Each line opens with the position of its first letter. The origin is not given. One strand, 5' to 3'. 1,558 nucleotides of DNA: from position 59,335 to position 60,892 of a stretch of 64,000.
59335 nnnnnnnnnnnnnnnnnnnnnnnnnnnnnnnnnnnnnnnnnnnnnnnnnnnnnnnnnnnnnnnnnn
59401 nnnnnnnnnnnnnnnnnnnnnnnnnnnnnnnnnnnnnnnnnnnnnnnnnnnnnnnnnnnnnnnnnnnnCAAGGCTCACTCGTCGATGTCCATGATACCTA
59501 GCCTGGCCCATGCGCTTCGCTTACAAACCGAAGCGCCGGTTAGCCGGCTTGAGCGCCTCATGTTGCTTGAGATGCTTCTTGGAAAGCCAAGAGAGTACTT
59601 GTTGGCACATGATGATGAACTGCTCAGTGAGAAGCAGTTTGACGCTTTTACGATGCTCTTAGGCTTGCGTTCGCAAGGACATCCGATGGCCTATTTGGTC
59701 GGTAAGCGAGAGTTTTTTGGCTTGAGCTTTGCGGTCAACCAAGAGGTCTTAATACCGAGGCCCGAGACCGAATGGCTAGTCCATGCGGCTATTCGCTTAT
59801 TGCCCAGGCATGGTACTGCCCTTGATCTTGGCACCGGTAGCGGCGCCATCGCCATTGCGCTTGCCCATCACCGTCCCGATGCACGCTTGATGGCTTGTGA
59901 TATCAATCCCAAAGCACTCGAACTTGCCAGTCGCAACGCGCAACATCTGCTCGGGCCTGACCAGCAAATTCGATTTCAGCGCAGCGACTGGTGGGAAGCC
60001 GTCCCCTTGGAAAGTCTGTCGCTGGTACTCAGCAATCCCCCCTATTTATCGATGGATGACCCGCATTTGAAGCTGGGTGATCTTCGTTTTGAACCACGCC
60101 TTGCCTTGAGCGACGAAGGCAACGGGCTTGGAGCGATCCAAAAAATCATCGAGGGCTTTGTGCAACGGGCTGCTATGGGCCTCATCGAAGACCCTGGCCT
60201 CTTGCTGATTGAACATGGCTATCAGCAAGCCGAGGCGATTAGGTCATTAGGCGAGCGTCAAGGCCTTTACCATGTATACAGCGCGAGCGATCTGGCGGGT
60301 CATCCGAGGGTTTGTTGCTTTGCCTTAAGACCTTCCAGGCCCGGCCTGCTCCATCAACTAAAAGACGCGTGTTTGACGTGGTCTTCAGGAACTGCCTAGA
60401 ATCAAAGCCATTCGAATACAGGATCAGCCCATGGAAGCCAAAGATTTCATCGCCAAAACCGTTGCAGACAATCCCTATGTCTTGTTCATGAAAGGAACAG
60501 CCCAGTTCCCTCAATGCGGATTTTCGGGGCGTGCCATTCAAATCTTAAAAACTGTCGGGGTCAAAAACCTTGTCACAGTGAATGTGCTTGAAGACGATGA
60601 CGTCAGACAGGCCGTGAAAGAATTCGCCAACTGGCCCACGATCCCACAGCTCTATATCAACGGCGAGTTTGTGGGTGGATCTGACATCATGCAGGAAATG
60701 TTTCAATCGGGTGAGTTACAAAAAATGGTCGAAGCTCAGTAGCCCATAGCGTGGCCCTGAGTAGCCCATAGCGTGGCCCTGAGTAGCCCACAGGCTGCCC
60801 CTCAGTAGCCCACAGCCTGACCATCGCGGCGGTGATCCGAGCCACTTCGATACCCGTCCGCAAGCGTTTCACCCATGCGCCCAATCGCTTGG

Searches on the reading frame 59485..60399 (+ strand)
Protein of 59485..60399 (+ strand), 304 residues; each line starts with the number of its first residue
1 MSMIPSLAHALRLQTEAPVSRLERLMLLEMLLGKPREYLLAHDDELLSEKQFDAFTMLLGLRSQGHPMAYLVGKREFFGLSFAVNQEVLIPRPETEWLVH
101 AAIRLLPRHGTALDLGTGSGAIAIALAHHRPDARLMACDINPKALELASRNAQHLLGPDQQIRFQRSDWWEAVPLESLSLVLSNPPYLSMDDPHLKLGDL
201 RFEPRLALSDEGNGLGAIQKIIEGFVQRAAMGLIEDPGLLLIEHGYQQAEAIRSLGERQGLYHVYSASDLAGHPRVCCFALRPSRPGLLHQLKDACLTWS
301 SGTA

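Call 44: find_encoding_contigs(protein=window:59485-60399:+, flank=6000, max_places=10)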
Protein window:59485-60399:+ (304 aa): 7 contigs read that carry it; 6 places shown.
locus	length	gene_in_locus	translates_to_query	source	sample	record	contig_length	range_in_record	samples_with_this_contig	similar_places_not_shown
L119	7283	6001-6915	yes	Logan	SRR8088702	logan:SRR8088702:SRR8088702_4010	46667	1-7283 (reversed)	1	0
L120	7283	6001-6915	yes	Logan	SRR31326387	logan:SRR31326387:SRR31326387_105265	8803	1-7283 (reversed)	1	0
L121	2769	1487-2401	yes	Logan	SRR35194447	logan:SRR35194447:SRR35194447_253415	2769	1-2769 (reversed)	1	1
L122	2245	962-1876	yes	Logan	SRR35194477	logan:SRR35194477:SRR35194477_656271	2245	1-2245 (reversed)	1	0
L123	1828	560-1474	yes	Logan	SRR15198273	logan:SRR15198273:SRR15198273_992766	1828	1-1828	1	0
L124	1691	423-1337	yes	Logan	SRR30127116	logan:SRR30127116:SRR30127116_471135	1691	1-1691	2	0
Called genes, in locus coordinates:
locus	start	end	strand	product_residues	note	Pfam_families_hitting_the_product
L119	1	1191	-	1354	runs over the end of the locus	PF12447:DUF3683, PF01565:FAD_binding_4, PF02913:FAD-oxidase_C, PF13183:Fer4_8, PF02754:CCG (weak), PF11880:DUF3400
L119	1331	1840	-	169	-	PF09335:VTT_dom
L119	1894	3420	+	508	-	PF00291:PALP, PF00585:Thr_dehydrat_C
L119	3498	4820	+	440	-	PF05201:GlutR_N, PF01488:Shikimate_DH, PF00745:GlutR_dimer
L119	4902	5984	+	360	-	PF03462:PCRF, PF00472:RF-1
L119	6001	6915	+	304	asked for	PF17827:PrmC_N, PF05175:MTS, PF08242:Methyltransf_12 (weak), PF13649:Methyltransf_25, PF13847:Methyltransf_31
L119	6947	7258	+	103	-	PF00462:Glutaredoxin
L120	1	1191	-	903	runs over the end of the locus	?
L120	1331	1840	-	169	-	PF09335:VTT_dom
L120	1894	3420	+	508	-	PF00291:PALP, PF00585:Thr_dehydrat_C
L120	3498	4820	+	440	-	PF05201:GlutR_N, PF01488:Shikimate_DH, PF00745:GlutR_dimer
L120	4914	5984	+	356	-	PF03462:PCRF, PF00472:RF-1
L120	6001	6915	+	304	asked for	PF17827:PrmC_N, PF05175:MTS, PF08242:Methyltransf_12 (weak), PF13649:Methyltransf_25, PF13847:Methyltransf_31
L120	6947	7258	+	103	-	PF00462:Glutaredoxin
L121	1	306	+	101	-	?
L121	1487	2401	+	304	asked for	PF17827:PrmC_N, PF05175:MTS, PF08242:Methyltransf_12 (weak), PF13649:Methyltransf_25, PF13847:Methyltransf_31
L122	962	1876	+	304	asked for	PF17827:PrmC_N, PF05175:MTS, PF08242:Methyltransf_12 (weak), PF13649:Methyltransf_25, PF13847:Methyltransf_31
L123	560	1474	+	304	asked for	PF17827:PrmC_N, PF05175:MTS, PF08242:Methyltransf_12 (weak), PF13649:Methyltransf_25, PF13847:Methyltransf_31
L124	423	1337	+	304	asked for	PF17827:PrmC_N, PF05175:MTS, PF08242:Methyltransf_12 (weak), PF13649:Methyltransf_25, PF13847:Methyltransf_31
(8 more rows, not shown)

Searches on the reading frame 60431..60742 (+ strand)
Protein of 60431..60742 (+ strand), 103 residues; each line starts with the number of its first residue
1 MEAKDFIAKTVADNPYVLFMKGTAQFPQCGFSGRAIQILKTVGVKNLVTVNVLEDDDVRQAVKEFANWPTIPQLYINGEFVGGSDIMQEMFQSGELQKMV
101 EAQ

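Call 7: find_encoding_contigs(protein=window:60431-60742:+, flank=6000, max_places=10)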
Protein window:60431-60742:+ (103 aa): 24 contigs read that carry it; 10 places shown.
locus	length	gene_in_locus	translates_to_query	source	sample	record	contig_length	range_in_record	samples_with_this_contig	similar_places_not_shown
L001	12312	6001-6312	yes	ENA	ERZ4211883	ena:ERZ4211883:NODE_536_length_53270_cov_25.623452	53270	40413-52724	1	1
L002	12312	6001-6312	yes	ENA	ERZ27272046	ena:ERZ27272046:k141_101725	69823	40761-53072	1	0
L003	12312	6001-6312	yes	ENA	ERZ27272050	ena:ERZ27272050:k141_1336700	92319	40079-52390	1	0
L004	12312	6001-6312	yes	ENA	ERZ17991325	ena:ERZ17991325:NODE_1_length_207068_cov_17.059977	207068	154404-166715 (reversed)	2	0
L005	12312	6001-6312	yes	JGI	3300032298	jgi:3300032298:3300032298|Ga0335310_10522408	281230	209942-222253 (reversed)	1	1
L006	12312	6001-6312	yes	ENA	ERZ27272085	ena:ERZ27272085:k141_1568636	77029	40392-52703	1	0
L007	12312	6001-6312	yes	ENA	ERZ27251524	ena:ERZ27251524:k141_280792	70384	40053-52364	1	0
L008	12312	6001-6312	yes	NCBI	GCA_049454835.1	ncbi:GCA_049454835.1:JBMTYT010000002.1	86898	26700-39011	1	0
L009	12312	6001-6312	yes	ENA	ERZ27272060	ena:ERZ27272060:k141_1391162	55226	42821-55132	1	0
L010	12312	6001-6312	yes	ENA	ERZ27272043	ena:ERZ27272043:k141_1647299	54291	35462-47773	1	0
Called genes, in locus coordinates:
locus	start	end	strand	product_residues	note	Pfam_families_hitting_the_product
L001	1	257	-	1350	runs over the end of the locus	PF12447:DUF3683, PF01565:FAD_binding_4, PF02913:FAD-oxidase_C, PF13183:Fer4_8, PF02754:CCG (weak), PF11880:DUF3400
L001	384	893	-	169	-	PF09335:VTT_dom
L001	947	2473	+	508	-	PF00291:PALP, PF00585:Thr_dehydrat_C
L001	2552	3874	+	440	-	PF05201:GlutR_N, PF01488:Shikimate_DH, PF00745:GlutR_dimer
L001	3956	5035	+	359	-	PF03462:PCRF, PF00472:RF-1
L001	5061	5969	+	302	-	PF17827:PrmC_N, PF05175:MTS, PF13649:Methyltransf_25, PF13847:Methyltransf_31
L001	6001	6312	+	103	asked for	PF00462:Glutaredoxin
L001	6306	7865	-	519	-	PF01019:G_glu_transpept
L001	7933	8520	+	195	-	PF02441:Flavoprotein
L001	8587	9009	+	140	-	PF00582:Usp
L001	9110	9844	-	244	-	PF04386:SspB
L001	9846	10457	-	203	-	PF02798:GST_N, PF13417:GST_N_3, PF22441:CLIC-like_N, PF13409:GST_N_2, PF00043:GST_C (weak), PF13410:GST_C_2 (weak)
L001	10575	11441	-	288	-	PF02167:Cytochrom_C1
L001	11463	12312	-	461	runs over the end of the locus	PF00033:Cytochrome_B, PF13631:Cytochrom_B_N_2, PF00032:Cytochrom_B_C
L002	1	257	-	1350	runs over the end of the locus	PF12447:DUF3683, PF01565:FAD_binding_4, PF02913:FAD-oxidase_C, PF13183:Fer4_8, PF02754:CCG (weak), PF11880:DUF3400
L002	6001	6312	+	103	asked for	PF00462:Glutaredoxin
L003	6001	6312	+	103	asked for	PF00462:Glutaredoxin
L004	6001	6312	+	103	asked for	PF00462:Glutaredoxin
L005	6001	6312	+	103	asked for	PF00462:Glutaredoxin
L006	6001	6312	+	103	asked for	PF00462:Glutaredoxin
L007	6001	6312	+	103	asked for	PF00462:Glutaredoxin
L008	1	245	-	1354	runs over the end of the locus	PF12447:DUF3683, PF01565:FAD_binding_4, PF02913:FAD-oxidase_C, PF13183:Fer4_8, PF02754:CCG (weak), PF11880:DUF3400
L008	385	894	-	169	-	PF09335:VTT_dom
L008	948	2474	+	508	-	PF00291:PALP, PF00585:Thr_dehydrat_C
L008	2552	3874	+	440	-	PF05201:GlutR_N, PF01488:Shikimate_DH, PF00745:GlutR_dimer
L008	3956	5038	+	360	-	PF03462:PCRF, PF00472:RF-1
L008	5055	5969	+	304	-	PF17827:PrmC_N, PF05175:MTS, PF08242:Methyltransf_12 (faint), PF13649:Methyltransf_25, PF13847:Methyltransf_31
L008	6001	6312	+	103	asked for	PF00462:Glutaredoxin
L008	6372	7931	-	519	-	PF01019:G_glu_transpept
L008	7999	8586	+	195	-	PF02441:Flavoprotein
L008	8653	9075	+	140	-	PF00582:Usp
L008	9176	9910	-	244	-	PF04386:SspB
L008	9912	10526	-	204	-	PF02798:GST_N, PF13417:GST_N_3, PF22441:CLIC-like_N, PF13409:GST_N_2, PF00043:GST_C (weak), PF13410:GST_C_2 (weak)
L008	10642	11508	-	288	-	PF02167:Cytochrom_C1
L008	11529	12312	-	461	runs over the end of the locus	PF00033:Cytochrome_B, PF13631:Cytochrom_B_N_2, PF00032:Cytochrom_B_C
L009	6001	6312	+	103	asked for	PF00462:Glutaredoxin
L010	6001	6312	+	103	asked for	PF00462:Glutaredoxin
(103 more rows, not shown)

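Call 11: find_related_loci(query=L008:3956-5035:+, collection=genome_contigs, flank=10000)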
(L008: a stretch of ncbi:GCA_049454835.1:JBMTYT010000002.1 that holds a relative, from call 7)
Query L008:3956-5035:+ (360 aa) in genome_contigs; peptide patterns used: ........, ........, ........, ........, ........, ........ (x = any residue, [..] = any of these).
600 stretches matched a pattern (row limit reached: there are more); 552 encode a relative of the query (tblastn E <= 1e-3); the best 80 are kept; 80 distinct loci.
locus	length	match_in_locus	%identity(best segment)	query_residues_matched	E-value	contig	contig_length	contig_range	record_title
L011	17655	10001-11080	98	1-360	0e+0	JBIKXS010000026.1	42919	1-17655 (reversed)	MAG: Burkholderiaceae bacterium isolate ME2015-10-04_3300042525_group6_bin120 Rohwer_bin2300_scaffold_180_c1, whole geno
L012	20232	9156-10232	98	1-359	0e+0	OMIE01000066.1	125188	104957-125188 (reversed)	Burkholderiaceae bacterium isolate AM_0233 genome assembly, contig: AM_0233_66, whole genome shotgun sequence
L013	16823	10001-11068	81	1-356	0e+0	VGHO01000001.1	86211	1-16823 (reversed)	MAG: Betaproteobacteria bacterium isolate K_DeepCast_35m_m1_286 K_DeepCast_35m_m1_286_Ga0194129_10000397, whole genome s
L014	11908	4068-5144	67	1-359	4e-167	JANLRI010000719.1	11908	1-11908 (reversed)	MAG: Betaproteobacteria bacterium isolate OTE_38_concoct_169_sub OTE_38_k141_2309555, whole genome shotgun sequence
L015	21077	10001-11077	67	1-359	2e-166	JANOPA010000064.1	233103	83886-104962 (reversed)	MAG: Betaproteobacteria bacterium isolate VAR_43_concoct_312 VAR_43_k141_2014639, whole genome shotgun sequence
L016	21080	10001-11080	67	1-360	4e-166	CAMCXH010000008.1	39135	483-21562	MAG: Bordetella parapertussis isolate MiE-14oct19-149 genome assembly, contig: MiE-14oct19-C1106, whole genome shotgun s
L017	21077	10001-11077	67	1-359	1e-165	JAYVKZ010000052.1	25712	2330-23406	MAG: Betaproteobacteria bacterium isolate GL54_UP_concoct_14 GL54_UP_concoct_14_51, whole genome shotgun sequence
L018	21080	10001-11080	65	1-360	8e-161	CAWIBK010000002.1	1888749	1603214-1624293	MAG: uncultured beta proteobacterium isolate MFD01275.bin.2.5 genome assembly, contig: contig_1915, whole genome shotgun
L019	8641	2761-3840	65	1-360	1e-159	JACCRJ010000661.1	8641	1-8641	MAG: Lautropia sp. isolate MGR_bin19 SD2897-2912_k127_7365518, whole genome shotgun sequence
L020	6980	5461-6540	66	1-360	1e-157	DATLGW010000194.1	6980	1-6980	MAG TPA_asm: Burkholderiaceae bacterium isolate SMAG_U13624 k141_295289, whole genome shotgun sequence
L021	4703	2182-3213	66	1-344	3e-160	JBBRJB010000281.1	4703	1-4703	MAG: Burkholderiales bacterium isolate Co_metawrap_2842 Cmw_2842_k141_980279_length_4703_cov_8.0000, whole genome shotgu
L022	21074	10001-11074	63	1-358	3e-156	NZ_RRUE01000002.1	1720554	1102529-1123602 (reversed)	Lautropia dentalis strain KCOM 2505 KCOM2505_2, whole genome shotgun sequence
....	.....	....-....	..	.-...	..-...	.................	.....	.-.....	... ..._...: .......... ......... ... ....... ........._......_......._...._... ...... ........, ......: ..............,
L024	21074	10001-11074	63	1-358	2e-154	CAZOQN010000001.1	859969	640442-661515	MAG TPA_asm: uncultured Burkholderiaceae bacterium isolate SRP318679_co1_18 genome assembly, contig: NODE_1_length_85996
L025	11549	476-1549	64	1-358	4e-154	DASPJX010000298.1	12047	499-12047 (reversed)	MAG TPA_asm: Burkholderiaceae bacterium isolate SMAG_U12021 k141_510024, whole genome shotgun sequence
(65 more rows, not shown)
